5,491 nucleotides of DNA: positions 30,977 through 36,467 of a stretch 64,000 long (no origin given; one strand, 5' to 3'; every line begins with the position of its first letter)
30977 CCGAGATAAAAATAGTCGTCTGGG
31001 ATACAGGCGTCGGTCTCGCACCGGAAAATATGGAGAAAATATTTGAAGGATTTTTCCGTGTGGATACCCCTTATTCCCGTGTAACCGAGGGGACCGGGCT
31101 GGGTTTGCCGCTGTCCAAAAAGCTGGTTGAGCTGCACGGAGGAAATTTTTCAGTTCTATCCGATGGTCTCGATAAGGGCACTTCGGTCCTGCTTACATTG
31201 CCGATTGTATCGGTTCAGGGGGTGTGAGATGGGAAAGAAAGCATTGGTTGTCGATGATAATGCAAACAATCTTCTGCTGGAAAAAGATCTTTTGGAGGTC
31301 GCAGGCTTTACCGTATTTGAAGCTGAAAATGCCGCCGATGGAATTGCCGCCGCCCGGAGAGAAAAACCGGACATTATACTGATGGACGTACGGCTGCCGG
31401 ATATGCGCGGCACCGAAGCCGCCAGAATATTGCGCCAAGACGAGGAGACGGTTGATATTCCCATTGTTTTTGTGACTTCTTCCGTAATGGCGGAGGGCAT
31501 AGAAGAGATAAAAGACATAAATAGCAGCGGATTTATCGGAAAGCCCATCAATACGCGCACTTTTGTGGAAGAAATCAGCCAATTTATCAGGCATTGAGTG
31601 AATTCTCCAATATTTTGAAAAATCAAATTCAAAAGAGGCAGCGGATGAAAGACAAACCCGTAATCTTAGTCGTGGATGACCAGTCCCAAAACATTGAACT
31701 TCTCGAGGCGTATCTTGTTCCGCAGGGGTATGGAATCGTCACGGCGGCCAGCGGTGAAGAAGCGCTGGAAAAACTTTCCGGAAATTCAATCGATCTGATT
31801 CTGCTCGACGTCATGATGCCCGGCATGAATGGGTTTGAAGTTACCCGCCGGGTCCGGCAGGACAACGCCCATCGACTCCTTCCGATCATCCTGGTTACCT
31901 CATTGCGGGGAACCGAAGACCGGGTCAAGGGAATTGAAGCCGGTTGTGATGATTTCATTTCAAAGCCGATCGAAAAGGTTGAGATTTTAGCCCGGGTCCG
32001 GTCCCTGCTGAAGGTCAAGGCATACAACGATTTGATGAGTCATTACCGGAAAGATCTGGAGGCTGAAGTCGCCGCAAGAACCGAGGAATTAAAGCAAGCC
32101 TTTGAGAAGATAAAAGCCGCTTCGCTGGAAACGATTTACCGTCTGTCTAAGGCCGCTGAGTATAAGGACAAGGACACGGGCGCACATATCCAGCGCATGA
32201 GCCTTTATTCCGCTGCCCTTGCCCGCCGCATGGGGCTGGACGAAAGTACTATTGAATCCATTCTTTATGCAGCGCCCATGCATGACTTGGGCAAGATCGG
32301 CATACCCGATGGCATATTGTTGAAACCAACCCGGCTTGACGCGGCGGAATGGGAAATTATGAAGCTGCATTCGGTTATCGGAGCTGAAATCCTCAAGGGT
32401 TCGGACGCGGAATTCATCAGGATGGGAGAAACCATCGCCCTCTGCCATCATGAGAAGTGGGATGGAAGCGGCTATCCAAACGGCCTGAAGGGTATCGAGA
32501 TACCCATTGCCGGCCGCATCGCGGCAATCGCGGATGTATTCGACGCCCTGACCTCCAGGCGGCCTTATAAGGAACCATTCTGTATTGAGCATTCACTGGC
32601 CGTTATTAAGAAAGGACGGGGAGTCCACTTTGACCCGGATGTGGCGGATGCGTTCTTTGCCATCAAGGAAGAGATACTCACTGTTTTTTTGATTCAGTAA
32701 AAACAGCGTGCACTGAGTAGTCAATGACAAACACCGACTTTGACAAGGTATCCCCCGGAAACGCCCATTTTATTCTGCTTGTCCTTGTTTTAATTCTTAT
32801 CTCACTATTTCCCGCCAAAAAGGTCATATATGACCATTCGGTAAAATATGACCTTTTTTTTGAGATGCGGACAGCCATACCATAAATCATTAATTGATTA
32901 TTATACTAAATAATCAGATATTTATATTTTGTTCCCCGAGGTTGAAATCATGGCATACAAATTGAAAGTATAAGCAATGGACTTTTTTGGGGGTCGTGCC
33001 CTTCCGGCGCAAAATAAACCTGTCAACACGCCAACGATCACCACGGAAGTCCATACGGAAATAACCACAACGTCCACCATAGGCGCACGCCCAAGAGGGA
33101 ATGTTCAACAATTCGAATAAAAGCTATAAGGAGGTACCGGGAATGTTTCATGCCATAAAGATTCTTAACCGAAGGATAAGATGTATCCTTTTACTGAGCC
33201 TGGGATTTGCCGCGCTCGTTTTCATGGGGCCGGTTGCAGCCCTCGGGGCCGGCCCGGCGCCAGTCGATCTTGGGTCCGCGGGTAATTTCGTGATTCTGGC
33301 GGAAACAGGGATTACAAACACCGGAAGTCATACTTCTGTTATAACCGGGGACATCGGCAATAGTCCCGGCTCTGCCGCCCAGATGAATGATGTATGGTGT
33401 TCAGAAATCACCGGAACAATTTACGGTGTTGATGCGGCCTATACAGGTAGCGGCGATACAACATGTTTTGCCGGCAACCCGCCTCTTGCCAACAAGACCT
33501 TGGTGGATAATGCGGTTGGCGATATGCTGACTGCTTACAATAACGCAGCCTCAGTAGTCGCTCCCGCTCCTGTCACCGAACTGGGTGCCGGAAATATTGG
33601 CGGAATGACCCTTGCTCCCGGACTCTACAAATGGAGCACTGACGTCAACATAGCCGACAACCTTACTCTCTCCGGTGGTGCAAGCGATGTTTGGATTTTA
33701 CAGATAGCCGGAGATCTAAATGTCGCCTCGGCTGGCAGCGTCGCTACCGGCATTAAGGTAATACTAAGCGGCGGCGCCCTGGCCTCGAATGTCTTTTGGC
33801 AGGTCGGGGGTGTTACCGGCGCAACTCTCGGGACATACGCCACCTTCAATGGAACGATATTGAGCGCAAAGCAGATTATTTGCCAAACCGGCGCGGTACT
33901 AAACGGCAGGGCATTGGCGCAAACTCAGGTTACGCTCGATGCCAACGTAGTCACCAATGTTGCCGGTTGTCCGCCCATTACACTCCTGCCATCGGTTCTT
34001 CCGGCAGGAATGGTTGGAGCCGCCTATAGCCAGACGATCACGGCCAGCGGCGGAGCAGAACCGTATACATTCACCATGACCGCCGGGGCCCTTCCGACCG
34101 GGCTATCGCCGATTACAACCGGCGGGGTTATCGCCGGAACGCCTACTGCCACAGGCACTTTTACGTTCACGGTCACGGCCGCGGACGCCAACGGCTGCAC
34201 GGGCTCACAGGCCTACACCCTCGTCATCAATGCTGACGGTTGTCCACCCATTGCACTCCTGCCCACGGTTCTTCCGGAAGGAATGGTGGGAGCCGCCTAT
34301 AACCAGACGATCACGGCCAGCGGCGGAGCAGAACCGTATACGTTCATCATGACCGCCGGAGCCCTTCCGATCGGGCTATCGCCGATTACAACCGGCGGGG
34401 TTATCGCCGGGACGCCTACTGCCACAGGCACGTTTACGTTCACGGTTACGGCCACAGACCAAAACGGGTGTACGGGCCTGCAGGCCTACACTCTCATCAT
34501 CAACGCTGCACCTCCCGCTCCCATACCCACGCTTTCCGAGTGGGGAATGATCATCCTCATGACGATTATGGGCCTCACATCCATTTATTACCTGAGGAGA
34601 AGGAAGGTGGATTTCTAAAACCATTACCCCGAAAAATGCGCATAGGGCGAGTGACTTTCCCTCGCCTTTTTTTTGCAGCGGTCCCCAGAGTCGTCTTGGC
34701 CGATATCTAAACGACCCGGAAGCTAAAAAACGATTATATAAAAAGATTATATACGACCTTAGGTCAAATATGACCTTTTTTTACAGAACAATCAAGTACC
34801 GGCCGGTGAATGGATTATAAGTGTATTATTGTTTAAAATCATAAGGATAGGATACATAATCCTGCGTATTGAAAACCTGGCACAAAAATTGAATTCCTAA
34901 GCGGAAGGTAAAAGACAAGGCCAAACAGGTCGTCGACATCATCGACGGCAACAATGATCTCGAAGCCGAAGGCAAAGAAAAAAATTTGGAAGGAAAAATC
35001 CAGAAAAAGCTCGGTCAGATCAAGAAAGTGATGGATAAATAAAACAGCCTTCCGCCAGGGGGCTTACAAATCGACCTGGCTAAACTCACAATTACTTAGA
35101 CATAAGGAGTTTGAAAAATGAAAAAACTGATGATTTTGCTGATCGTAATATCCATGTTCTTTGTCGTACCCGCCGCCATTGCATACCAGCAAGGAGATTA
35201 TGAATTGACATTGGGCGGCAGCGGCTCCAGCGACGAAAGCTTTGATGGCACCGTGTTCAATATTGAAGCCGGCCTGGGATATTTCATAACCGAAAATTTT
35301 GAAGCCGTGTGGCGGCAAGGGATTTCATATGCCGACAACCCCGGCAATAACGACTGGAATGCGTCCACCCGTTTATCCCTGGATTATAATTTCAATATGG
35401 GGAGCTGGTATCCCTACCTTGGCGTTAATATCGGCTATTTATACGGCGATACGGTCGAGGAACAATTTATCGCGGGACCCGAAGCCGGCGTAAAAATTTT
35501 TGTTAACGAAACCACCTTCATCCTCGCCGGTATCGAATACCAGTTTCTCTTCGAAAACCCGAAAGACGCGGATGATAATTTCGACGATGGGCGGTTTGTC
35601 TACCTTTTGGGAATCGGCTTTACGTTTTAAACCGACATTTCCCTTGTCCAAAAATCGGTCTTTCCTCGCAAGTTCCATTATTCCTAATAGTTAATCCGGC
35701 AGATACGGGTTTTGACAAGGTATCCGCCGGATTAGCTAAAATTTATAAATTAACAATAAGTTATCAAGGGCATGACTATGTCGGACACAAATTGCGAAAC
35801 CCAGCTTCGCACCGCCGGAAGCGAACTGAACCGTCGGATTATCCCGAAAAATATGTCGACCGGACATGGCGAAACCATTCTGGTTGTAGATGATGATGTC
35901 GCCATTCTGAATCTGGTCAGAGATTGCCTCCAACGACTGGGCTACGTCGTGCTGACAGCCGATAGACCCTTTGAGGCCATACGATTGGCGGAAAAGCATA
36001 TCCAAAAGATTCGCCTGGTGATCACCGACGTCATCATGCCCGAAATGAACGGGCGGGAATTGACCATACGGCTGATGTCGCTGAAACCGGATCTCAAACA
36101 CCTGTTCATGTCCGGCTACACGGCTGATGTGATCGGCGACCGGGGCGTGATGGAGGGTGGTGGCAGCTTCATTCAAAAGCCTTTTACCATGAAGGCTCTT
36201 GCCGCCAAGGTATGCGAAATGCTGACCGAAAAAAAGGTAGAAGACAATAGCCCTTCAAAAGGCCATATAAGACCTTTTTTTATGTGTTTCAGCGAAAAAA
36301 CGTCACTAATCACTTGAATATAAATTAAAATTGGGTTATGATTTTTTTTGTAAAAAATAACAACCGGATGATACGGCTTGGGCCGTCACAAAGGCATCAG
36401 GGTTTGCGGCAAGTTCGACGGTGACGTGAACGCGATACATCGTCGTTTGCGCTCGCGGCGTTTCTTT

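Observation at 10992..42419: Eight copies of a fixed-geometry ~150-bp cassette (3-half-site UAS, AAATCA element, TGGCAC-N5-TTGA) define a clustered sigma-54 regulon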

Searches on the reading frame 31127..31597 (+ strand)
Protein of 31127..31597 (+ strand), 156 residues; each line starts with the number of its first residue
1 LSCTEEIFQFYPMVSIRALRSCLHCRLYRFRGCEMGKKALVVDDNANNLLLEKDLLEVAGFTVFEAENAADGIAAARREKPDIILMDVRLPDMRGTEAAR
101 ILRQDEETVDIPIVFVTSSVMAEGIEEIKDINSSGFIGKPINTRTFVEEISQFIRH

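Call 7: search_protein_families(library=pfam, proteins=[window:31127-31597:+])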
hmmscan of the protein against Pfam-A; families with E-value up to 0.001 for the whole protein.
window:31127-31597:+ (156 aa): 1 family
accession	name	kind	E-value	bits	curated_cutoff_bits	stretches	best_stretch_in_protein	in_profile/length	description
PF00072.30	Response_reg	-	2.1e-21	76.6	30.2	1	40-150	2-110/111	Response regulator receiver domain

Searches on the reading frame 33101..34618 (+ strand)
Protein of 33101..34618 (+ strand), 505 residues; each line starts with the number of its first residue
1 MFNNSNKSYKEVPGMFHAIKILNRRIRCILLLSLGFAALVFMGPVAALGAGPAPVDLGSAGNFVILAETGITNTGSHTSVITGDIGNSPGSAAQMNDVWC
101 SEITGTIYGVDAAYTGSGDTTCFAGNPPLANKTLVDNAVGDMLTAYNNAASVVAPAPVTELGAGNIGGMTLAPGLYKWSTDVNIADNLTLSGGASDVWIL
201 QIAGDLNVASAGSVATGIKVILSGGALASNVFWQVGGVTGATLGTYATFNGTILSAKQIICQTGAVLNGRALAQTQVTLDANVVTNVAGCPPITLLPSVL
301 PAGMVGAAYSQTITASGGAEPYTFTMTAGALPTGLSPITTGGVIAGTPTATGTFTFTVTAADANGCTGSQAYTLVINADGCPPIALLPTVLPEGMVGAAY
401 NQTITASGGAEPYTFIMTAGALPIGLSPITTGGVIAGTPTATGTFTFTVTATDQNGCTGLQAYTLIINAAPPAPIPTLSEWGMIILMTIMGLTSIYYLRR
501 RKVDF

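Call 7: search_protein_families(library=pfam, proteins=[window:33101-34618:+])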
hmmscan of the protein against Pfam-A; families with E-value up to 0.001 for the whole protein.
window:33101-34618:+ (505 aa): 4 families
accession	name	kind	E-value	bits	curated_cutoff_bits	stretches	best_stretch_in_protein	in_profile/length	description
PF11999.13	Ice_binding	-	1.1e-55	189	28.7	1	65-285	1-208/208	Ice-binding-like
PF05345.18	He_PIG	-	2.1e-26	92.6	24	2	294-377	3-96/96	Putative Ig domain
PF18203.6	IPTL-CTERM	-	9.9e-07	28.9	20.8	1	473-493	1-21/28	IPTL-CTERM motif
PF13573.12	SprB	-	0.00018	21.5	28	0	312-330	18-36/37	SprB repeat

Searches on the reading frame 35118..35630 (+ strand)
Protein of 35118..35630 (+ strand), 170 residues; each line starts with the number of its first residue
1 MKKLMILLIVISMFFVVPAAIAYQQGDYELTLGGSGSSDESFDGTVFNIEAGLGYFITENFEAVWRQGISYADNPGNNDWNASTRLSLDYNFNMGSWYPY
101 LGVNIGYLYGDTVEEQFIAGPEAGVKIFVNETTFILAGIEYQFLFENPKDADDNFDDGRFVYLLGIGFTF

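Call 7: search_protein_families(library=pfam, proteins=[window:35118-35630:+])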
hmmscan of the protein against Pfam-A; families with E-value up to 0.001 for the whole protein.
window:35118-35630:+ (170 aa): 2 families
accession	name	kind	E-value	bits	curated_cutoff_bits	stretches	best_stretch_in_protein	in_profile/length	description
PF13505.12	OMP_b-brl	-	4e-07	30.8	28.7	1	7-157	2-164/175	Outer membrane protein beta-barrel domain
PF05736.17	OprF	-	0.00011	22.4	23.5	0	44-90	134-180/184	OprF membrane domain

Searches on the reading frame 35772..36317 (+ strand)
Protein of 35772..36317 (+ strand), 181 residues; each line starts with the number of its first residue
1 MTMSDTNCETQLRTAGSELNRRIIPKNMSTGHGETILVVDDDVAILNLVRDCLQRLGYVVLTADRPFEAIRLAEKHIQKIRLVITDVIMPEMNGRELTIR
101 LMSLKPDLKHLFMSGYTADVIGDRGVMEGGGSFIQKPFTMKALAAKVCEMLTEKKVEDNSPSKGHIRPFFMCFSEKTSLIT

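Call 7: search_protein_families(library=pfam, proteins=[window:35772-36317:+])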
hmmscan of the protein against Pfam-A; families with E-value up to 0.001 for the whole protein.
window:35772-36317:+ (181 aa): 2 families
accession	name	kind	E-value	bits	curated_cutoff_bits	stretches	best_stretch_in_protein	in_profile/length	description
PF00072.30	Response_reg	-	6.1e-19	68.7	30.2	1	36-147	1-110/111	Response regulator receiver domain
PF18603.7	LAL_C2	-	0.00028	21.5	29.4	1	50-84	43-77/78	L-amino acid ligase C-terminal domain 2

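Call 27: search_protein_families(library=ncbifam, proteins=[window:35772-36317:+], max_evalue=0.00001)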
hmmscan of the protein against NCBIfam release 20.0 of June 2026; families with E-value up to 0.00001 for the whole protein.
window:35772-36317:+ (181 aa): 53 families (the best 25 are shown)
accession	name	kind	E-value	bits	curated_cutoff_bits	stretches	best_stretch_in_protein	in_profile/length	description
NF046020.1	HisKinCckABruc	equivalog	6.6e-23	80.5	1000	1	29-151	746-867/868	cell cycle histidine kinase CckA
NF046026.1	HisKinCckACaul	equivalog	3.5e-18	65.1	1000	1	18-151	545-676/678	cell cycle histidine kinase CckA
NF010076.0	PRK13557.1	subfamily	2.5e-17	62.5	631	1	26-151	408-533/540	histidine kinase famiy protein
NF046022.1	RespRegCpdRBruc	equivalog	2e-15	56.8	180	1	35-152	3-118/120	cell cycle two-component system response regulator CpdR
NF053512.1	nitric_RR_NosR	exception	6e-15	55.2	400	1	36-158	1-122/422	response regulator c-di-GMP phosphodiesterase, NosR family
NF033120.0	vanR_FM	exception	1.7e-14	54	460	1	35-152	5-119/231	vancomycin resistance response regulator transcription factor, VanR-F/VanR-M family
NF047793.1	ResRegPgtA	equivalog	2.2e-13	49.8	650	1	33-155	5-125/414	two-component system response regulator PgtA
TIGR01818.1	ntrC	equivalog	4.9e-13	48.7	558.6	1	36-159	1-122/463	nitrogen regulation protein NR(I)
NF053854.1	RespRegPhoBBctds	equivalog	9.6e-13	48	270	1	36-160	1-124/225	two-component system response regulator PhoB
NF008099.0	PRK10841.1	equivalog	6.3e-12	44.1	920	1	27-149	818-938/949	two-component system sensor histidine kinase RcsC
NF008296.0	PRK11083.1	equivalog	6.9e-12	45.2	273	1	34-157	4-124/228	two-component system response regulator CreB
NF045944.1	ResRegRpaBCyano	equivalog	3.2e-11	43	330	1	37-158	1-119/229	response regulator transcription factor RpaB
NF006900.1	PRK09390.1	equivalog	7.6e-11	41.9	255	1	34-157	5-126/203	response regulator FixJ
TIGR02956.1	TMAO_torS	equivalog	1.2e-10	40.2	676.5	1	26-162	694-831/967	TMAO reductase system sensor histidine kinase/response regulator TorS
NF040689.1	MtrAB_MtrA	equivalog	1.7e-10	40.6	300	1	36-157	1-119/219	MtrAB system response regulator MtrA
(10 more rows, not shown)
